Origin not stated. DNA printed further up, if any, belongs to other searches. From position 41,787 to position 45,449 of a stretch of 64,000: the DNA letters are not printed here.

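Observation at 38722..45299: Compact three-gene operon: HEPN-DUF499 ATPase, DUF1156 methyltransferase and GIY-YIG nuclease, a candidate methylation-linked defence system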

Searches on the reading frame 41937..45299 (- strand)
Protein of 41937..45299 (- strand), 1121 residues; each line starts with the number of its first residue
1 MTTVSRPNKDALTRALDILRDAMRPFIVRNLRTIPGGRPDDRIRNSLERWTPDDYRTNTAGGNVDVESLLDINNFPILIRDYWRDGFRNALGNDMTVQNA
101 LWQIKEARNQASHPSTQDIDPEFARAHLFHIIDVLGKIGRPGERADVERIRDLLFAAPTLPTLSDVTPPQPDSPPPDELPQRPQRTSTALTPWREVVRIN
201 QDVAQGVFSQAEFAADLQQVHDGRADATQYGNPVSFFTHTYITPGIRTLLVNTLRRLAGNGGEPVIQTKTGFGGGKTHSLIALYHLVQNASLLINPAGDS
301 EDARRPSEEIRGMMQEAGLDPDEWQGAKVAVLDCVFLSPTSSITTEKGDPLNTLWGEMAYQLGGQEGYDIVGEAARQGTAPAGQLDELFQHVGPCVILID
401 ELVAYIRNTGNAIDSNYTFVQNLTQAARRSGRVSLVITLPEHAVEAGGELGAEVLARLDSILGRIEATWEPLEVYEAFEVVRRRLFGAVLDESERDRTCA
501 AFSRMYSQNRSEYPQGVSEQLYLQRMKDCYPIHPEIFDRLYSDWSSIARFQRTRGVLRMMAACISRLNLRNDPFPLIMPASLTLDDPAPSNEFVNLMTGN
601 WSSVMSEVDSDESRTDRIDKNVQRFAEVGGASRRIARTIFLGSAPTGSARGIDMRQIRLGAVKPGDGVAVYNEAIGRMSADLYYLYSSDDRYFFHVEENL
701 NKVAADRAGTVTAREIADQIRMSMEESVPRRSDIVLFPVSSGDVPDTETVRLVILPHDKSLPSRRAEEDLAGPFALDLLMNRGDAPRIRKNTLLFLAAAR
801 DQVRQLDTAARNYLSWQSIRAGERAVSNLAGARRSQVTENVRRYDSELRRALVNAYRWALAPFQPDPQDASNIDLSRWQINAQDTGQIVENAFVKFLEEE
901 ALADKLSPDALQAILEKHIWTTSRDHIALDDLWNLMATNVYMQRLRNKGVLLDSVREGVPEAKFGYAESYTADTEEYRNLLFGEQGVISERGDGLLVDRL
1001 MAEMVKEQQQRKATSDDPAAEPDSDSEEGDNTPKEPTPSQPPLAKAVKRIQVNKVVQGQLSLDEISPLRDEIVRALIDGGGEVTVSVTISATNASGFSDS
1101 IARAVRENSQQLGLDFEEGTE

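Call 3: search_protein_families(library=pfam, proteins=[window:41937-45299:-], max_evalue=0.01)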
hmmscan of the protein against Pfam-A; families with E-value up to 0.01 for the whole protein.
window:41937-45299:- (1121 aa): 2 families
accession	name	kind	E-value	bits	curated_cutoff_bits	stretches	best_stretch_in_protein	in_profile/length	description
PF04465.17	DUF499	-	1.4e-24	86.5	23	1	328-646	24-347/1024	Protein of unknown function (DUF499)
PF18731.6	HEPN_Swt1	-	3.2e-07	31.1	27.5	1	14-133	1-109/115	Swt1-like HEPN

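Call 4: search_protein_families(library=padloc, proteins=[window:41937-45299:-], max_evalue=0.01)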
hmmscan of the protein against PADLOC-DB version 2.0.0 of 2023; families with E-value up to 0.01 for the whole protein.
window:41937-45299:- (1121 aa): 2 families
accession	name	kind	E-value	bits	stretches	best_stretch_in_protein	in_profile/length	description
PDLC00662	HmaC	-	1.9e-237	788.9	1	189-1116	2-936/941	AAA+ ATPase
PDLC02192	DUF499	-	4.4e-36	122.1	2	349-950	121-718/1022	-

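Call 31: search_dna_similar(query=window:41937-45299:-, collection=plasmids, mode=protein, max_rows=40, rows=spread)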
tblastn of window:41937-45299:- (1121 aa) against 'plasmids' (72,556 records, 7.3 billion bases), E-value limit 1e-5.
Records with a match: 142; places in all: 151; records where one place covers at least 80% of the query: 52.
Best place of each record, by identity: <60% 142.
By first word of the organism name: Rhodococcus 20; Thermus 16; Acinetobacter 7; Nostoc 6; Leptolyngbya 6; Planktothrix 4; Haloarcula 4; Haloplanus 4; Halobacterium 4; Candidatus 3; and 52 more.
By predicted mobility (MOB-suite, as given by PLSDB): non-mobilizable 93; conjugative 25; mobilizable 24.
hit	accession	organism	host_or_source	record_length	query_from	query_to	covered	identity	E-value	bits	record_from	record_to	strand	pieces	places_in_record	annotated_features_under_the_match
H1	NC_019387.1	Thermus oshimai JL-2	-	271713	3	1118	100%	34.2%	5e-162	540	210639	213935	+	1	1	Swt1 family HEPN domain-containing protein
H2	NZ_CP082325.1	Thermus thermophilus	cell culture,cheese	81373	8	1118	99%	33.7%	4e-142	482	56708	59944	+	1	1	Swt1 family HEPN domain-containing protein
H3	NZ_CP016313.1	Thermus brockianus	whole organism,environmental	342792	3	1116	99%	33.2%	1e-144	489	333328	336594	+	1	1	DUF499 domain-containing protein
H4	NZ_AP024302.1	Thermus thermophilus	-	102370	8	1118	99%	33.2%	4e-141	479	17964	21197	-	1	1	Swt1 family HEPN domain-containing protein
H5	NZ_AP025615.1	Thermus thermophilus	-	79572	8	1118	99%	33.1%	2e-140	477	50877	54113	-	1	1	Swt1 family HEPN domain-containing protein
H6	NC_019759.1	Gloeocapsa sp. PCC 7428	-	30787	8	1118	99%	32.6%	2e-153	515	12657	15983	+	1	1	Swt1 family HEPN domain-containing protein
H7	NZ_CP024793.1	Nostoc flagelliforme CCNUN1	cell culture,desert soil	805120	3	1112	99%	31.6%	5e-140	476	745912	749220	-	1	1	Swt1 family HEPN domain-containing protein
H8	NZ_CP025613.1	Niveispirillum cyanobacteriorum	sing cell,cyanobacterial aggregates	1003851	4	1114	99%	30.7%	5e-138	470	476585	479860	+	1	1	none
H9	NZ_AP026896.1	Aeromonas caviae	Microbe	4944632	189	1118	83%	33.9%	1e-134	460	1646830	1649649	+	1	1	none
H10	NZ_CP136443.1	Paenarthrobacter sp. AT5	atrazine-producing pesticide factory ...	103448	188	1121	83%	31.9%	1e-122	424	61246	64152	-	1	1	Swt1 family HEPN domain-containing protein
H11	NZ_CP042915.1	Rhodococcus qingshengii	Eruca vesicaria subsp. sativa,whole ...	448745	188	1114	83%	31.7%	1e-123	427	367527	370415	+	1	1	DUF499 domain-containing protein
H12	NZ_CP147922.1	Rhodococcus qingshengii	sediment,mangrove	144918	187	1118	83%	31.4%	1e-119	415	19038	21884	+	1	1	Swt1 family HEPN domain-containing protein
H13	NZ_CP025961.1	Rhodococcus qingshengii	cell culture,soil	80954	187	1115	83%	31.3%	9e-120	416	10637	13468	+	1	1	Swt1 family HEPN domain-containing protein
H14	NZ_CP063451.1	Rhodococcus pyridinivorans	oil-polluted soil,Libyan oil-polluted ...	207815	189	1115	83%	31.0%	5e-112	393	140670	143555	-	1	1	Swt1 family HEPN domain-containing protein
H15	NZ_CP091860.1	Rhodococcus erythropolis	-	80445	187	1115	83%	30.7%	2e-118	412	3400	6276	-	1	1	Swt1 family HEPN domain-containing protein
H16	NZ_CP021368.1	Acidovorax carolinensis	-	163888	189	984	71%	34.1%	1e-122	425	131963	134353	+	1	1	DUF499 domain-containing protein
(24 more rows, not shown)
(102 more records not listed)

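Call 34: get_annotated_region(hit=H1, flank=9000)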
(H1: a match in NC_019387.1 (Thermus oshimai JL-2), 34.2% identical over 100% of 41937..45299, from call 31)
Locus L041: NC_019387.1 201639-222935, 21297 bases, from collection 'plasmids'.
description: Thermus oshimai JL-2 plasmid pTHEOS01, complete sequence
organism: Thermus oshimai JL-2 (NCBI taxid 751945)
taxonomy: Bacteria; Deinococcota; Deinococci; Thermales; Thermaceae; Thermus; Thermus oshimai; Thermus oshimai JL-2
host: -; source: -; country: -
typing (MOB-suite, as given by PLSDB): non-mobilizable; replicon rep_cluster_1062
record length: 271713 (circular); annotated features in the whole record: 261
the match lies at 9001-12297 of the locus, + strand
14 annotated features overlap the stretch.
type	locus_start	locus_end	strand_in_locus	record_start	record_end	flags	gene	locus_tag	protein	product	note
CDS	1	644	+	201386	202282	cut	-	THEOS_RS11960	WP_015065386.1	ParB/RepB/Spo0J family partition protein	GO:0007059 - chromosome segregation [Evidence IEA]; GO:0000910 - cytokinesis [Evidence IEA]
CDS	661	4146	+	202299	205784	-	-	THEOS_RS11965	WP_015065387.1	helicase-related protein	-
CDS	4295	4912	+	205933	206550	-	-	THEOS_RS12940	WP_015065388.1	NYN domain-containing protein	-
CDS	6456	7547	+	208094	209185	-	-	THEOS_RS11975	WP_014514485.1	IS4 family transposase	-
CDS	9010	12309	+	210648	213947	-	-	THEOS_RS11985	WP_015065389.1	Swt1 family HEPN domain-containing protein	-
CDS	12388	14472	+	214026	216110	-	-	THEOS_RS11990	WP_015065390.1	UvrD-helicase domain-containing protein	-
CDS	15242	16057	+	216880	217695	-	-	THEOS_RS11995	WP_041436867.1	IclR family transcriptional regulator C-terminal domain-containing protein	-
CDS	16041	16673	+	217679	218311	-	-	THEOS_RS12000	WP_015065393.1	DUF4388 domain-containing protein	-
CDS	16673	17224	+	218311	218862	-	-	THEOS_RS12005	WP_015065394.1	ATP/GTP-binding protein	-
CDS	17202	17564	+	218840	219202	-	-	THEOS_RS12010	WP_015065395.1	roadblock/LC7 domain-containing protein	-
CDS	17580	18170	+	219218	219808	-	-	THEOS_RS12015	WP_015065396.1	protoglobin domain-containing protein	-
CDS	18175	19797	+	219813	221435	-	-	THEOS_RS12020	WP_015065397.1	EAL domain-containing protein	-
CDS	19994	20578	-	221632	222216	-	-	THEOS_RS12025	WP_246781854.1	hypothetical protein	-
CDS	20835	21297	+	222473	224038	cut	-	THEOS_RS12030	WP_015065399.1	ABC transporter substrate-binding protein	-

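Call 35: get_annotated_region(hit=H6, flank=9000)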
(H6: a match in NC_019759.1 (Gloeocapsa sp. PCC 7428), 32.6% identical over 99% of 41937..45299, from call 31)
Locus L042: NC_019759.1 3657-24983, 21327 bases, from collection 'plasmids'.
description: Gloeocapsa sp. PCC 7428 plasmid pGLO7428.03, complete sequence
organism: Gloeocapsa sp. PCC 7428 (NCBI taxid 1173026)
taxonomy: Bacteria; Cyanobacteriota; Cyanophyceae; Chroococcales; Chroococcaceae; Gloeocapsa; Gloeocapsa sp. PCC 7428
host: -; source: -; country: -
typing (MOB-suite, as given by PLSDB): mobilizable; replicon rep_cluster_1726; relaxase MOBV
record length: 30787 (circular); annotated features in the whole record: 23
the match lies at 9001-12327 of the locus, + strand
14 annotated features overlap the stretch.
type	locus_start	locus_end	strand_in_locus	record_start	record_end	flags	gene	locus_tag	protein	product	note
CDS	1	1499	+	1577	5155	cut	-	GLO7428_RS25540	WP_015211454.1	helicase-related protein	-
CDS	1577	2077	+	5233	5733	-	-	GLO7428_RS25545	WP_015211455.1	DUF29 family protein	-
CDS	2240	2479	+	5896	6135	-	-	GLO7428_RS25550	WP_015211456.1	hypothetical protein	-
CDS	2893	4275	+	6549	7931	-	-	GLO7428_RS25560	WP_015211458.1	AAA family ATPase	-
CDS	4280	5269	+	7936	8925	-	-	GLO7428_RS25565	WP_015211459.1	DUF4435 domain-containing protein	-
CDS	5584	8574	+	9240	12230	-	-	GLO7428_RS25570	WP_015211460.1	DUF1156 domain-containing protein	-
CDS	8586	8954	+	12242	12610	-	-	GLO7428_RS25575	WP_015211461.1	four helix bundle protein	-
CDS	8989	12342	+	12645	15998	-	-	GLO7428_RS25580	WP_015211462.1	Swt1 family HEPN domain-containing protein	-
CDS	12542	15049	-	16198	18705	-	-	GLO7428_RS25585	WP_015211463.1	NACHT domain-containing protein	-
CDS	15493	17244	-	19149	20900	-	mobV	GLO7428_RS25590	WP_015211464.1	MobV family relaxase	GO:0006310 - DNA recombination [Evidence IEA]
CDS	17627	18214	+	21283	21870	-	-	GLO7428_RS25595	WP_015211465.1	hypothetical protein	-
CDS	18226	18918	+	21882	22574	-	-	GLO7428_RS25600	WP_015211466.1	mobilization protein MobD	-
CDS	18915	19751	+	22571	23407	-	-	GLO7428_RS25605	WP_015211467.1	DUF6753 family protein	-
CDS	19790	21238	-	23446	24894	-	-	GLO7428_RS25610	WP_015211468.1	pentapeptide repeat-containing protein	-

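Call 43: get_annotated_region(hit=H7, flank=9000)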
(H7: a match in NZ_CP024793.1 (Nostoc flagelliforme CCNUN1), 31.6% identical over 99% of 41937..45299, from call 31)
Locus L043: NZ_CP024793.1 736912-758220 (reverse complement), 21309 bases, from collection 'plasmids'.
description: Nostoc flagelliforme CCNUN1 plasmid pNFSY08, complete sequence
organism: Nostoc flagelliforme CCNUN1 (NCBI taxid 2038116)
taxonomy: Bacteria; Cyanobacteriota; Cyanophyceae; Nostocales; Nostocaceae; Nostoc; Nostoc flagelliforme; Nostoc flagelliforme CCNUN1
host: -; source: cell culture,desert soil; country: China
typing (MOB-suite, as given by PLSDB): conjugative; replicon rep_cluster_317; relaxase MOBP,MOBV,MOBV; mating-pair formation MPF_T
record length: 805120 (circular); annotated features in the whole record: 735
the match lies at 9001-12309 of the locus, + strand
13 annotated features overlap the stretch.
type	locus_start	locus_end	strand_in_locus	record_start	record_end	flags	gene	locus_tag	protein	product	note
CDS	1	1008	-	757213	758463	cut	-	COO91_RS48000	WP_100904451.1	AIPR family protein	-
CDS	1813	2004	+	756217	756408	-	-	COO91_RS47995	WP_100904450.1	hypothetical protein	-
CDS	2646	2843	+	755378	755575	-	-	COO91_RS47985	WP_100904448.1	DUF2811 domain-containing protein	-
CDS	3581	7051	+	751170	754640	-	-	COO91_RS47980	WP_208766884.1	helicase-related protein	-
CDS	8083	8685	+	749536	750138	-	-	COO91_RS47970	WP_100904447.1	Uma2 family endonuclease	-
CDS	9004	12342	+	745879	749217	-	-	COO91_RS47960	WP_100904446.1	Swt1 family HEPN domain-containing protein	-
CDS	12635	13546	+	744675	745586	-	-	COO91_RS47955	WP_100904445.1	IS982 family transposase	-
CDS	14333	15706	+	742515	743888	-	-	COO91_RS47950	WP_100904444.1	calcium-binding protein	-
CDS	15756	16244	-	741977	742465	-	-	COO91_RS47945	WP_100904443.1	hypothetical protein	-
CDS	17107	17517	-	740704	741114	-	-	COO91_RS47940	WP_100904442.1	transposase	-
CDS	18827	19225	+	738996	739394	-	-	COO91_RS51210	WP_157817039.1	hypothetical protein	-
CDS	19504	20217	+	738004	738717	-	-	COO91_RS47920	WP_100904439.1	filamentous hemagglutinin N-terminal domain-containing protein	-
CDS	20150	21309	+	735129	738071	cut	-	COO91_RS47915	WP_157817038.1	S-layer family protein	-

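Call 44: get_annotated_region(hit=H8, flank=9000)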
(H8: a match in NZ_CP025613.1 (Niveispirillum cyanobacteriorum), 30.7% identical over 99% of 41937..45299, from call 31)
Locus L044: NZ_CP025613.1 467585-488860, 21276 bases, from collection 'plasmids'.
description: Niveispirillum cyanobacteriorum strain TH16 plasmid unnamed1, complete sequence
organism: Niveispirillum cyanobacteriorum (NCBI taxid 1612173)
taxonomy: Bacteria; Pseudomonadota; Alphaproteobacteria; Rhodospirillales; Azospirillaceae; Niveispirillum; Niveispirillum cyanobacteriorum
host: -; source: sing cell,cyanobacterial aggregates; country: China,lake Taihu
typing (MOB-suite, as given by PLSDB): non-mobilizable; mating-pair formation MPF_T
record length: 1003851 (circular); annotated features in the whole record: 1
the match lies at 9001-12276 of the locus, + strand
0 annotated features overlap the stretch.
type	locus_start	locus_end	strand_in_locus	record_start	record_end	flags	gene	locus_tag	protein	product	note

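Call 45: get_annotated_region(hit=H11, flank=9000)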
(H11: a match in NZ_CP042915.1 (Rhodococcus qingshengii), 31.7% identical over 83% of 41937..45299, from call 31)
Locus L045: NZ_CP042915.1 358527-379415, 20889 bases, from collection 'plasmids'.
description: Rhodococcus qingshengii strain RL1 plasmid unnamed2
organism: Rhodococcus qingshengii (NCBI taxid 334542)
taxonomy: Bacteria; Actinomycetota; Actinomycetes; Mycobacteriales; Nocardiaceae; Rhodococcus; Rhodococcus qingshengii
host: -; source: Eruca vesicaria subsp. sativa,whole organism,leaves; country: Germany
typing (MOB-suite, as given by PLSDB): mobilizable; relaxase MOBP
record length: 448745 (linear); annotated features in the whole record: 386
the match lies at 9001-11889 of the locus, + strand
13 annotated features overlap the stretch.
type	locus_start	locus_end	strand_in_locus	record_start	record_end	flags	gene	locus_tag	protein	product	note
CDS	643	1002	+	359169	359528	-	-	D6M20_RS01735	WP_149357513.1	Lsr2 family protein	-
CDS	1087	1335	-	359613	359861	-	-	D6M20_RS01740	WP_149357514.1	hypothetical protein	-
CDS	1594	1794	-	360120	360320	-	-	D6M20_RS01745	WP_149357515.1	hypothetical protein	-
CDS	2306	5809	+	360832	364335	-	-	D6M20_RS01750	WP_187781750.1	helicase-related protein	-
CDS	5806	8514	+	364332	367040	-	-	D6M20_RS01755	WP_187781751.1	DUF1156 domain-containing protein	-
CDS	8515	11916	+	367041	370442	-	-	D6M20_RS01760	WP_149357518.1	DUF499 domain-containing protein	-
CDS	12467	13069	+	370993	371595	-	-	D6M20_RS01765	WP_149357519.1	hypothetical protein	-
CDS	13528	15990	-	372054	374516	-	-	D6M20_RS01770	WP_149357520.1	cutinase family protein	-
CDS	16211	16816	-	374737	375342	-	-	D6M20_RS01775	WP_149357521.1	hypothetical protein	-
CDS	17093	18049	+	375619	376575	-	-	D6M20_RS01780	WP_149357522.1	recombinase family protein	GO:0006310 - DNA recombination [Evidence IEA]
CDS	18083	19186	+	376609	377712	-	-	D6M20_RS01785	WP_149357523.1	GIY-YIG nuclease family protein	-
CDS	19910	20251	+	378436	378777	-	-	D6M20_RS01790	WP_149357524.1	hypothetical protein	-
CDS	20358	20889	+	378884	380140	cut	-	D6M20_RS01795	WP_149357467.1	IS256 family transposase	-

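Call 46: get_annotated_region(hit=H16, flank=9000)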
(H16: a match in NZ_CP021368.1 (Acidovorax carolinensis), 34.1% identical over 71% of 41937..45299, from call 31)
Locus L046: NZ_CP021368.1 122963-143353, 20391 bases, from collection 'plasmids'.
description: Acidovorax carolinensis strain P4 plasmid pACP4.2, complete sequence
organism: Acidovorax carolinensis (NCBI taxid 553814)
taxonomy: Bacteria; Pseudomonadota; Betaproteobacteria; Burkholderiales; Comamonadaceae; Acidovorax; Acidovorax carolinensis
host: -; source: -; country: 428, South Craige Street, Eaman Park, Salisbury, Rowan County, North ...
typing (MOB-suite, as given by PLSDB): non-mobilizable
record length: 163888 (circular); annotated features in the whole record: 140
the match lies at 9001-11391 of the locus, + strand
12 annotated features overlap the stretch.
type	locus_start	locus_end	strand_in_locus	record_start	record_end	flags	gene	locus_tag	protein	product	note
CDS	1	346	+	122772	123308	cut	-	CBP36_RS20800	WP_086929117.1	hypothetical protein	-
CDS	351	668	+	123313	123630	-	-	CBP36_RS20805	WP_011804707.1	YnfA family protein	-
CDS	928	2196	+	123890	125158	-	-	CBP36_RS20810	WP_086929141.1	Y-family DNA polymerase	-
CDS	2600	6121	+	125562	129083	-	-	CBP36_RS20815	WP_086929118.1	helicase-related protein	-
CDS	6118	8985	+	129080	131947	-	-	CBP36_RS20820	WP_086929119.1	DUF1156 domain-containing protein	-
CDS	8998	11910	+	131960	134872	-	-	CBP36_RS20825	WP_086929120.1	DUF499 domain-containing protein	-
CDS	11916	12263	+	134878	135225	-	-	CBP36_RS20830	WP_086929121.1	hypothetical protein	-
CDS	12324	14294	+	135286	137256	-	-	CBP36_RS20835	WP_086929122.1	AAA family ATPase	-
CDS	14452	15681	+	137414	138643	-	-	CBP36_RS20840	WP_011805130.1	DUF4158 domain-containing protein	-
CDS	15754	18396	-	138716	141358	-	-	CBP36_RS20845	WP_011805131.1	heavy metal translocating P-type ATPase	-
CDS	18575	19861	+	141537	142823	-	-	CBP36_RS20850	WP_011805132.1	sodium/hydrogen exchanger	-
CDS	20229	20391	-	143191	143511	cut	-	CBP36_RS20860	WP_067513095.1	copper-binding protein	-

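Call 60: list_cluster_members(proteins=[P0001, window:41937-45299:-, P0010, P0018])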
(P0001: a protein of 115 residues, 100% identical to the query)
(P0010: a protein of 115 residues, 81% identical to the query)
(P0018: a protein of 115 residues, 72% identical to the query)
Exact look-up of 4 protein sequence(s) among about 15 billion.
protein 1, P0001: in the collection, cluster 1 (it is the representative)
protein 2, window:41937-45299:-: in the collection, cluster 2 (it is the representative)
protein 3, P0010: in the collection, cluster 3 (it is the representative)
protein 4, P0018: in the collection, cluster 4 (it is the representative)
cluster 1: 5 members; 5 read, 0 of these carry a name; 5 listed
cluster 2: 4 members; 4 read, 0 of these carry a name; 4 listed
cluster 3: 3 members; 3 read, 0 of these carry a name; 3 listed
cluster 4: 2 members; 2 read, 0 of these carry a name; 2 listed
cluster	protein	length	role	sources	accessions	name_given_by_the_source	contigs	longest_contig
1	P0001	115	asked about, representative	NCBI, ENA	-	-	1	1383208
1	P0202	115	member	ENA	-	-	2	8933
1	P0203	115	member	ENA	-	-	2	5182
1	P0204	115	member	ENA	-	-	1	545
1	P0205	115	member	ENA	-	-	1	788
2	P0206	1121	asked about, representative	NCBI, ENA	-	-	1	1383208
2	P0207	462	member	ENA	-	-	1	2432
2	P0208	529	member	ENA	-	-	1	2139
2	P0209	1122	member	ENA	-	-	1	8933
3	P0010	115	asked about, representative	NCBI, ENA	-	-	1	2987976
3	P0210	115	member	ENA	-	-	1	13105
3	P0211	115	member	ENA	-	-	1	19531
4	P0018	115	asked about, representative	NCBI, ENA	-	-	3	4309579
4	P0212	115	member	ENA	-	-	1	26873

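Call 61: find_encoding_contigs(protein=window:41937-45299:-, flank=3000, max_places=3)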
Protein window:41937-45299:- (1121 aa): no gene with exactly this product is on record in the collection.
